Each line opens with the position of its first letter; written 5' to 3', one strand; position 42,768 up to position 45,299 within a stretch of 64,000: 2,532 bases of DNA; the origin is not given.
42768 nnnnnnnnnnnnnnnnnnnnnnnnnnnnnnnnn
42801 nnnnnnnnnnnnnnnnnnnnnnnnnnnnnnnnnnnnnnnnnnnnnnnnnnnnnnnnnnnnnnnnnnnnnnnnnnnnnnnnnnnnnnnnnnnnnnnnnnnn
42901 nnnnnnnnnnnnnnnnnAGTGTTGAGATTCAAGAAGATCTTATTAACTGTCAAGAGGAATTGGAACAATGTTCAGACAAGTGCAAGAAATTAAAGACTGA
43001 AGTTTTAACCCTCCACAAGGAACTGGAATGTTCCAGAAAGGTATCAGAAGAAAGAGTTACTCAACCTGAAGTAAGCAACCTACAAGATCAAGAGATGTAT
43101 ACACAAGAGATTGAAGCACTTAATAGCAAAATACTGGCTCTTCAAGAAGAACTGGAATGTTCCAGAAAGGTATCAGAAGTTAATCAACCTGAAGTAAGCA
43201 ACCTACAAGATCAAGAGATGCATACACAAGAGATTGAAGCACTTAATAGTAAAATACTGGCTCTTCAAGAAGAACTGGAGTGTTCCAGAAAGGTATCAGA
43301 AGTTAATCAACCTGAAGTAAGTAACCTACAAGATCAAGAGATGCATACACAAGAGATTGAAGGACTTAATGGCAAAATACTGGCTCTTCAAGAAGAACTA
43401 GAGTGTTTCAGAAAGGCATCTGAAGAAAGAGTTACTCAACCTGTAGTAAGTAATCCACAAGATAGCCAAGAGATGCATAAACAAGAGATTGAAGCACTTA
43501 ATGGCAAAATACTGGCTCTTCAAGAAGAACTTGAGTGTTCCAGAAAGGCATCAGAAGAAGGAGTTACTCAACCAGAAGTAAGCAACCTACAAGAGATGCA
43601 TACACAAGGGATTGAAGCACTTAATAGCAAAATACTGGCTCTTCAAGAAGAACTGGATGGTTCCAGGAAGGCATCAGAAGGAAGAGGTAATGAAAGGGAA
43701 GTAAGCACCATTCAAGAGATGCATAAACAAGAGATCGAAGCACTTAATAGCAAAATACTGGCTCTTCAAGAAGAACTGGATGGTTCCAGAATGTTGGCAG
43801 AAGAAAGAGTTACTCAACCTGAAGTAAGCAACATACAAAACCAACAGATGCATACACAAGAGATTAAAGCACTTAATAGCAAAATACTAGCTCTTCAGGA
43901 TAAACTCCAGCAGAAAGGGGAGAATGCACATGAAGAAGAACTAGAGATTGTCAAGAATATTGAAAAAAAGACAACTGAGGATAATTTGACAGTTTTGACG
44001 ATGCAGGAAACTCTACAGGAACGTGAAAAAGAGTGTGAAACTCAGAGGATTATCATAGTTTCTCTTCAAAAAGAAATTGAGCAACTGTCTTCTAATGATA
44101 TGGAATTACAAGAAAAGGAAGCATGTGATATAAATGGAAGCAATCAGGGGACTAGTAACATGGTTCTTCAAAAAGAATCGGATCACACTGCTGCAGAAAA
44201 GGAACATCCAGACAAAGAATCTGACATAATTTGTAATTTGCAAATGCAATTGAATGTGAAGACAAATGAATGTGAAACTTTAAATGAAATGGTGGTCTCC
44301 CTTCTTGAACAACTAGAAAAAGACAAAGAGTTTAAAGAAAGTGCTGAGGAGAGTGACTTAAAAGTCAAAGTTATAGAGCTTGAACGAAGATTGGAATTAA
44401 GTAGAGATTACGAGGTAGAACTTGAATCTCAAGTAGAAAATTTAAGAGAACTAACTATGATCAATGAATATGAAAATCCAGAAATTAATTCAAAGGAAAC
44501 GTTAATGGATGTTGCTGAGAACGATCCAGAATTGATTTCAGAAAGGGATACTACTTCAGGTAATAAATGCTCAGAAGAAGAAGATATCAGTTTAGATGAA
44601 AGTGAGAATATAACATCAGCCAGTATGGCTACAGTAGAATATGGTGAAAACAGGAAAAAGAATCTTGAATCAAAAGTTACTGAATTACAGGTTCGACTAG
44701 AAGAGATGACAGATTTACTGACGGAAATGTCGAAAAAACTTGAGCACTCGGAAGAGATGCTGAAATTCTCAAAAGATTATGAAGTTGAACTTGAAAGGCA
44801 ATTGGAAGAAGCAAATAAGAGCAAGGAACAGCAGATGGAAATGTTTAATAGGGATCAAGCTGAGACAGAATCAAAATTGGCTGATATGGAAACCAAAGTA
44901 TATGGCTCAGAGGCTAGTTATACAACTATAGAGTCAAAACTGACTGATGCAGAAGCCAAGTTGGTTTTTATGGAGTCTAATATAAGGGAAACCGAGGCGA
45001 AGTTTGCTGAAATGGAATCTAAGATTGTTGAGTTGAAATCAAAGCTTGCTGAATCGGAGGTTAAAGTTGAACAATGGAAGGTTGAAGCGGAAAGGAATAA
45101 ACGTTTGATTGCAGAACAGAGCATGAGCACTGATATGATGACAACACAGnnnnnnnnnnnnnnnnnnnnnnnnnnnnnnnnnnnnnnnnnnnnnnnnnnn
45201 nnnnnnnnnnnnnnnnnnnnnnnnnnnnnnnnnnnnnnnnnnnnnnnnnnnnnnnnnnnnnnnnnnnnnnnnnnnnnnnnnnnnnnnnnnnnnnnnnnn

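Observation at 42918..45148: CENP-E stalk is assembled from repeat units at two scales: intra-exon 41-44-aa repeats and inter-exon 57-aa symmetric modules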

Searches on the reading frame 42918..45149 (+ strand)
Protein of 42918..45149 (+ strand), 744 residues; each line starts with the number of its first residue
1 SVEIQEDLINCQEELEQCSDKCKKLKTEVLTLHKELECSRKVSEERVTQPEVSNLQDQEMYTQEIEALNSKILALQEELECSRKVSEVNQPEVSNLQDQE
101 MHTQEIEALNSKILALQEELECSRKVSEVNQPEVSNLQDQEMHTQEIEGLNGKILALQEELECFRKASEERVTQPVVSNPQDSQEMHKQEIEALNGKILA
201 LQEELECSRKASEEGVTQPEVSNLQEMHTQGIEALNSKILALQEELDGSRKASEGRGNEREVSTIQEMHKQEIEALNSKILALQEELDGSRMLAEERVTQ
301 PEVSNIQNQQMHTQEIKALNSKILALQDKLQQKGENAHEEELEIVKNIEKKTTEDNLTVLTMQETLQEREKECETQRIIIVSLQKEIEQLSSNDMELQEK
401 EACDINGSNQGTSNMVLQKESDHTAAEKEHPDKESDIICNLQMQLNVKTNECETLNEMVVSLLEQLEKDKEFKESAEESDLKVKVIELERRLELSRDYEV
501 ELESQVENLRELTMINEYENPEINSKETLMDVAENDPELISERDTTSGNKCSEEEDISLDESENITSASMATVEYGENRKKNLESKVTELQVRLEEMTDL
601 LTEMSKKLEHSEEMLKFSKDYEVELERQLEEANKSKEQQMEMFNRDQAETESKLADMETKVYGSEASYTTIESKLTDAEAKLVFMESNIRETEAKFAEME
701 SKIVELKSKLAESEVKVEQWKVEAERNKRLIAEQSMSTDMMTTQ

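Call 10: search_protein_families(library=pfam, proteins=[window:42918-45149:+], max_evalue=0.01)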
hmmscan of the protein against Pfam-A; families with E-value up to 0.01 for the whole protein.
window:42918-45149:+ (744 aa): 4 families
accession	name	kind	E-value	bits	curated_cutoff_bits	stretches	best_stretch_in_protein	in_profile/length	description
PF01376.23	Enterotoxin_b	-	8.5e-07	29.6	25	0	266-318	10-60/102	Heat-labile enterotoxin beta chain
PF05531.17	NPV_P10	-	0.0039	18.1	29.8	0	63-121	11-66/75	Nucleopolyhedrovirus P10 protein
PF00261.25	Tropomyosin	-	0.0078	16.1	38.6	1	574-726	16-171/242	Tropomyosin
PF05335.18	DUF745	-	0.0098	16.1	33.3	1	546-634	72-160/183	Protein of unknown function (DUF745)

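Call 13: find_homologous_proteins(query=window:42921-45146:+, max_evalue=0.00001)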
Query window:42921-45146:+: 8000 candidates shared short words with the query, none scored E <= 0.00001.

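Call 32: search_protein_representatives(protein=window:42921-45146:+)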
Query: 742 residues. Proteins with E-value up to 0.001 (for the whole library): 13; up to 1e-10: 2; up to 1e-30: 2. The best 13 are listed.
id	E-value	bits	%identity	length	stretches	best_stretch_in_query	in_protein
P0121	0.0e+00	1480.2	100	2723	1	1-742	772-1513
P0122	5.7e-56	207.5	40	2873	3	339-742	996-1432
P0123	2.0e-05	40.5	28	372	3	649-722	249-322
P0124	7.0e-05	38.7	32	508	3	648-727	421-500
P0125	1.0e-04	38.2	30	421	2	649-709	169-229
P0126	2.8e-04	36.7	33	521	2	650-729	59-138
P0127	2.8e-04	36.7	26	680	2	82-226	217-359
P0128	2.9e-04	36.7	32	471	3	630-715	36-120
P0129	5.8e-04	35.7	39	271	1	593-726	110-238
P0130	7.3e-04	35.4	33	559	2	18-164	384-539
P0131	7.6e-04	35.3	31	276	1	622-730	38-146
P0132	8.0e-04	35.2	29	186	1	627-735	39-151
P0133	8.4e-04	35.2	31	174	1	612-718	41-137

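Call 34: list_cluster_members(proteins=[P0121, P0122])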
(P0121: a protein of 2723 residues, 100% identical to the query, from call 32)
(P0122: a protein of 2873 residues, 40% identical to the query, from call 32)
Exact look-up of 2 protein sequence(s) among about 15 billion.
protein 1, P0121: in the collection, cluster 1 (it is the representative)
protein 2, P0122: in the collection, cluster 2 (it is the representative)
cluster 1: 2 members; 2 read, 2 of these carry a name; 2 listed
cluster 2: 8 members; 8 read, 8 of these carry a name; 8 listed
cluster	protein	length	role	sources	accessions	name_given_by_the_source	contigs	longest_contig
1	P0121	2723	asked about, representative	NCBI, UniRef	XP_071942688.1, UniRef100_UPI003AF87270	uncharacterized protein [Antedon mediterranea] | uncharacterized protein isoform X2 n=1 Tax=Antedon mediterranea TaxID=105859 ...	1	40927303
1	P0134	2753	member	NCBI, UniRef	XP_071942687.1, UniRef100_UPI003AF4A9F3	uncharacterized protein [Antedon mediterranea] | uncharacterized protein isoform X1 n=1 Tax=Antedon mediterranea TaxID=105859 ...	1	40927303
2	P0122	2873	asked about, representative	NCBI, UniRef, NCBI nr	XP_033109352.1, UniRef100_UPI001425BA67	centromere-associated protein E-like isoform X4 [Anneissia japonica] | centromere-associated protein E-like isoform X4 n=1 Tax=Anneissia japonica TaxID=1529436 ...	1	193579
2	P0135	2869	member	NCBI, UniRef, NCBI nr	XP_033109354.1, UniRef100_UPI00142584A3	centromere-associated protein E-like isoform X6 [Anneissia japonica] | centromere-associated protein E-like isoform X6 n=1 Tax=Anneissia japonica TaxID=1529436 ...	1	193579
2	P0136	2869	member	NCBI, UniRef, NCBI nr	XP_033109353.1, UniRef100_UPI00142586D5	centromere-associated protein E-like isoform X5 [Anneissia japonica] | centromere-associated protein E-like isoform X5 n=1 Tax=Anneissia japonica TaxID=1529436 ...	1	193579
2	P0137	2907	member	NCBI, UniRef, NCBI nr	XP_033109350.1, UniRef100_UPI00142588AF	centromere-associated protein E-like isoform X2 [Anneissia japonica] | centromere-associated protein E-like isoform X2 n=1 Tax=Anneissia japonica TaxID=1529436 ...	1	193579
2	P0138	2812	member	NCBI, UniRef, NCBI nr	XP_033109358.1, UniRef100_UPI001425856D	centromere-associated protein E-like isoform X9 [Anneissia japonica] | centromere-associated protein E-like isoform X9 n=1 Tax=Anneissia japonica TaxID=1529436 ...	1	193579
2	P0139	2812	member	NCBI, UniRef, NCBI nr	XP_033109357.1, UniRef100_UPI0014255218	centromere-associated protein E-like isoform X8 [Anneissia japonica] | centromere-associated protein E-like isoform X8 n=1 Tax=Anneissia japonica TaxID=1529436 ...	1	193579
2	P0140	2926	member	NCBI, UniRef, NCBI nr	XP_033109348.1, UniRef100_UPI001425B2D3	centromere-associated protein E-like isoform X1 [Anneissia japonica] | centromere-associated protein E-like isoform X1 n=1 Tax=Anneissia japonica TaxID=1529436 ...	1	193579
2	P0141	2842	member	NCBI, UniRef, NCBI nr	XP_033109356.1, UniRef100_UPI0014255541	centromere-associated protein E-like isoform X7 [Anneissia japonica] | centromere-associated protein E-like isoform X7 n=1 Tax=Anneissia japonica TaxID=1529436 ...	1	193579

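Call 39: find_encoding_contigs(protein=P0122, flank=2000, max_places=2)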
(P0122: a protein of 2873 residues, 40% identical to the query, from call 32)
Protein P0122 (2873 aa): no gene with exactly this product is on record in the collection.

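Call 40: find_encoding_contigs(protein=P0140, flank=2000, max_places=2)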
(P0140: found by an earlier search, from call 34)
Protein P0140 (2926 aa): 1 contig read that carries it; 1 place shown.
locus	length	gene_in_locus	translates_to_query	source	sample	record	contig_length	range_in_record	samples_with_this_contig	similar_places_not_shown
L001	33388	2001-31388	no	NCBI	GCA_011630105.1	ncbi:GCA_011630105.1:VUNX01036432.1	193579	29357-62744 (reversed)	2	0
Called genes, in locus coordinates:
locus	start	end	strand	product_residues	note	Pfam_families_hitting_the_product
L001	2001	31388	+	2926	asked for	PF00225:Kinesin, PF16796:Microtub_bd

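Call 51: find_encoding_contigs(protein=P0134, flank=1000, max_places=4)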
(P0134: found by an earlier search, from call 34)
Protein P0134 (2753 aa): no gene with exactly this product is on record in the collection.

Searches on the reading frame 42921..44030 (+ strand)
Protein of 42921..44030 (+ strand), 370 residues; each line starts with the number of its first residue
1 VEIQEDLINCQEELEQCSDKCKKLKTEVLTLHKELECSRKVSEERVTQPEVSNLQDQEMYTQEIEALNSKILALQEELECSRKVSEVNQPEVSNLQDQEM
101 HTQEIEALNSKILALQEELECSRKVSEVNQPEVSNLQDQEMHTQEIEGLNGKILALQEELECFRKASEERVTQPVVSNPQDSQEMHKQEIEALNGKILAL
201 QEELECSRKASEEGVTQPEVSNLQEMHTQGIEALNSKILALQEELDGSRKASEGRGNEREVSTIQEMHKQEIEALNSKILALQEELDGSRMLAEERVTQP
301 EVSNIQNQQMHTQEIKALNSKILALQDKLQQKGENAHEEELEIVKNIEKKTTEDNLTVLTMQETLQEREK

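Call 38: predict_structure(protein=window:42921-44030:+)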
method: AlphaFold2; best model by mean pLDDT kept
length: 370 residues; sequences in the alignment: 1
mean_pLDDT: 67.4   pTM: 0.24
mean pLDDT of the five models: 67.4, 64.9, 59.8, 59.2, 56.7
residues with pLDDT >= 90: 10; 70-90: 190; 50-70: 97; < 50: 73
segments of 3 or more residues with pLDDT < 50: 43-54, 88-94, 126-137, 173-179, 214-224, 252-261, 299-303
pLDDT, mean of each block of 10 residues (from residue 1): 81 91 86 76 47 52 75 78 56 52 72 72 50 46 69 77 66 46 68 78 68 43 54 72 69 44 64 78 75 53 54 76 81 77 82 86 81
secondary structure, 60 per line:
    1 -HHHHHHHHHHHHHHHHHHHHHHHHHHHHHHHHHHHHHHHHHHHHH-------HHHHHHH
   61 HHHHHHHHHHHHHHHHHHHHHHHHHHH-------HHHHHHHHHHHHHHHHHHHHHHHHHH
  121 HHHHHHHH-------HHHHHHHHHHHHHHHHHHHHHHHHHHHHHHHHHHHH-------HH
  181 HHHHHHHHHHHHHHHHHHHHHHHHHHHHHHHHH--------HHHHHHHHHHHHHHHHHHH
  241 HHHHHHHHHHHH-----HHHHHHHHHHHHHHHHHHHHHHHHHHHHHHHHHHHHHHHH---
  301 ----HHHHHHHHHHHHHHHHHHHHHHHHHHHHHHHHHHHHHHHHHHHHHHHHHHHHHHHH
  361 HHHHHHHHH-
elements in order: H2-46 H54-87 H95-128 H136-171 H179-213 H222-252 H258-297 H305-369
